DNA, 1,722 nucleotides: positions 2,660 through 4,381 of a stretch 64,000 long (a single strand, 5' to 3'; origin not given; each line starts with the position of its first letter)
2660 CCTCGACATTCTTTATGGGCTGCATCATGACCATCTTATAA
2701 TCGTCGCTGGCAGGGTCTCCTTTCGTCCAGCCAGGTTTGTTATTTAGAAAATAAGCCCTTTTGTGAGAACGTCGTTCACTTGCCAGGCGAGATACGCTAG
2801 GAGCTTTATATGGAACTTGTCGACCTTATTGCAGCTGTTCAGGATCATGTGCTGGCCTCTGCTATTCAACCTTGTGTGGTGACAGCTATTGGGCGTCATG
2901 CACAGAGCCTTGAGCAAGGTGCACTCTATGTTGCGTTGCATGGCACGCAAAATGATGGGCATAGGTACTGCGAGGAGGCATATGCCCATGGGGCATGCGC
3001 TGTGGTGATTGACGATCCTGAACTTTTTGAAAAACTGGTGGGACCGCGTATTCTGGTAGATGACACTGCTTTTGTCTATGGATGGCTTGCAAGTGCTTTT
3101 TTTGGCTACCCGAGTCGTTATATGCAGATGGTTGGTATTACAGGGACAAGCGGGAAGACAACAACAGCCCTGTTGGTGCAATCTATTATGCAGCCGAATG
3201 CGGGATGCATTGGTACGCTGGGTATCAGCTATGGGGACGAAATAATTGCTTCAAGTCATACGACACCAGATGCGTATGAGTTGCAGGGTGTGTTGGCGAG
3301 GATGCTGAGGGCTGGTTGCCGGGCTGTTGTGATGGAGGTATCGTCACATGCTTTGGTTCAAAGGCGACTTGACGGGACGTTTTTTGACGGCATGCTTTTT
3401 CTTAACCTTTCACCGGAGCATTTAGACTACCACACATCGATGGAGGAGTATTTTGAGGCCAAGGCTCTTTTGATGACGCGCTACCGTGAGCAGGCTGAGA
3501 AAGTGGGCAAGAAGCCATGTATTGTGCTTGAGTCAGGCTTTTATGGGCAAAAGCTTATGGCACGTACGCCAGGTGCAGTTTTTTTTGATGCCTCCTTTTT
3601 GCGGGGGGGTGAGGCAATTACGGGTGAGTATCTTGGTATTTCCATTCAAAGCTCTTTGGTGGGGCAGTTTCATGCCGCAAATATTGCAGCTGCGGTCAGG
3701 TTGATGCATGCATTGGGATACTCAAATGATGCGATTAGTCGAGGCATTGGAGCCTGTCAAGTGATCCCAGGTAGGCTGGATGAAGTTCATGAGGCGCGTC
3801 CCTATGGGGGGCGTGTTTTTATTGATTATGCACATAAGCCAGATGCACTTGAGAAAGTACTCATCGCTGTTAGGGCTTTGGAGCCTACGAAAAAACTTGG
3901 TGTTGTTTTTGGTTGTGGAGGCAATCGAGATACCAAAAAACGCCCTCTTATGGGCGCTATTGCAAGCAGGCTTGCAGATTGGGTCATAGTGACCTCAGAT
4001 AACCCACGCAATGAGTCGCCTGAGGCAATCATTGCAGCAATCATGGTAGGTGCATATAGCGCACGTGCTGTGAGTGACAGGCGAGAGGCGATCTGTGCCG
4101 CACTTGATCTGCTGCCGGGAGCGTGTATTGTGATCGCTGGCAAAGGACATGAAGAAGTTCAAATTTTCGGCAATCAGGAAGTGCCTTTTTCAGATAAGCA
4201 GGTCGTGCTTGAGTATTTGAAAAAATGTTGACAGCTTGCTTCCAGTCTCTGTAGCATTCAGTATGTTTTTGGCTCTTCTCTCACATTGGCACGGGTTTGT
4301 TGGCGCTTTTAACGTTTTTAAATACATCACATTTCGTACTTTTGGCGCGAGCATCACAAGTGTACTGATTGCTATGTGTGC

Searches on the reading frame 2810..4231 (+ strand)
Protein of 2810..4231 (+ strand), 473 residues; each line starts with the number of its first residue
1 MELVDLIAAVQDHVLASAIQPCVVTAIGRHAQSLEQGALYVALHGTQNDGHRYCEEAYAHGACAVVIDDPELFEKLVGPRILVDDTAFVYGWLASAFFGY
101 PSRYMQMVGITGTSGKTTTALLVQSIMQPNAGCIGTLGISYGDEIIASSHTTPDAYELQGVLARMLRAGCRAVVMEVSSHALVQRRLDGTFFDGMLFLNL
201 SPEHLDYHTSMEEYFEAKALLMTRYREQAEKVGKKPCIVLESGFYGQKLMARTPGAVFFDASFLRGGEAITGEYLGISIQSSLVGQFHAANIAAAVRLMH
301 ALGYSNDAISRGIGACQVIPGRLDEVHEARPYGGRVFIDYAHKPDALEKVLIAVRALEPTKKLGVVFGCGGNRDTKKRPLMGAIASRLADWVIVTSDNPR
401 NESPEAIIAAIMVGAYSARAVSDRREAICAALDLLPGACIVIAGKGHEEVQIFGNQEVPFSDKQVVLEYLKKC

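Call 16: search_protein_families(library=ncbifam, proteins=[window:2810-4231:+], max_evalue=0.00001)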
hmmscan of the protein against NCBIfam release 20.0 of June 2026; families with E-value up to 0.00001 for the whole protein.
window:2810-4231:+ (473 aa): 25 families
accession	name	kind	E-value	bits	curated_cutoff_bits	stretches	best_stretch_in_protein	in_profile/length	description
NF001124.0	PRK00139.1-2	equivalog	1.9e-127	426.1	476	2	277-472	296-494/500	UDP-N-acetylmuramoyl-L-alanyl-D-glutamate--2,6-diaminopimelate ligase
NF008896.0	PRK11929.1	equivalog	5.6e-125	418.3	1023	2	278-470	301-498/965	bifunctional UDP-N-acetylmuramoyl-L-alanyl-D-glutamate--2,6-diaminopimelate ligase MurE/UDP-N-acetylmuramoyl-tripeptide--D-alanyl-D-alanine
TIGR01085.1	murE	subfamily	1.3e-123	413.4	257.3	2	278-470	277-471/472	UDP-N-acetylmuramyl-tripeptide synthetase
NF001126.0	PRK00139.1-4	equivalog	7.4e-123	410.6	373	1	1-472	1-484/486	UDP-N-acetylmuramoyl-L-alanyl-D-glutamate--2,6-diaminopimelate ligase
NF001123.0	PRK00139.1-1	equivalog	4.3e-94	315.9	586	2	277-471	295-490/493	UDP-N-acetylmuramoyl-L-alanyl-D-glutamate--2,6-diaminopimelate ligase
NF010628.0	PRK14022.1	equivalog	5.7e-77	259.5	536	1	19-469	30-480/483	UDP-N-acetylmuramoyl-L-alanyl-D-glutamate--L-lysine ligase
NF001130.0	PRK00139.2-4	equivalog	9.8e-46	156.5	715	2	278-469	316-510/516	UDP-N-acetylmuramoyl-L-alanyl-D-glutamate--2,6-diaminopimelate ligase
NF001129.0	PRK00139.2-3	equivalog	2.1e-35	122.2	762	2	24-222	41-242/517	UDP-N-acetylmuramoyl-L-alanyl-D-glutamate--2,6-diaminopimelate ligase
NF001131.0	PRK00139.2-5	equivalog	2.7e-34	118.8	1000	1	77-460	81-472/483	UDP-N-acetylmuramoyl-L-alanyl-D-glutamate--2,6-diaminopimelate ligase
NF001127.0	PRK00139.2-1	equivalog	1.6e-30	106.3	997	2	16-226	20-239/520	UDP-N-acetylmuramoyl-L-alanyl-D-glutamate--2,6-diaminopimelate ligase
TIGR01143.1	murF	subfamily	9e-24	84.2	288.6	1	32-133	4-102/418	UDP-N-acetylmuramoyl-tripeptide--D-alanyl-D-alanine ligase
TIGR01087.1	murD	equivalog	7e-21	74.8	211.95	1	168-393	150-371/441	UDP-N-acetylmuramoyl-L-alanine--D-glutamate ligase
TIGR02068.2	cya_phycin_syn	equivalog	4.3e-18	64.7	850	1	286-428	682-831/862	cyanophycin synthetase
NF010623.0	PRK14016.1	subfamily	1.7e-16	59.6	877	1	284-435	682-840/871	cyanophycin synthetase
NF008041.0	PRK10773.1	equivalog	1.5e-15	56.9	551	1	21-128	21-123/453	UDP-N-acetylmuramoyl-tripeptide--D-alanyl-D-alanine ligase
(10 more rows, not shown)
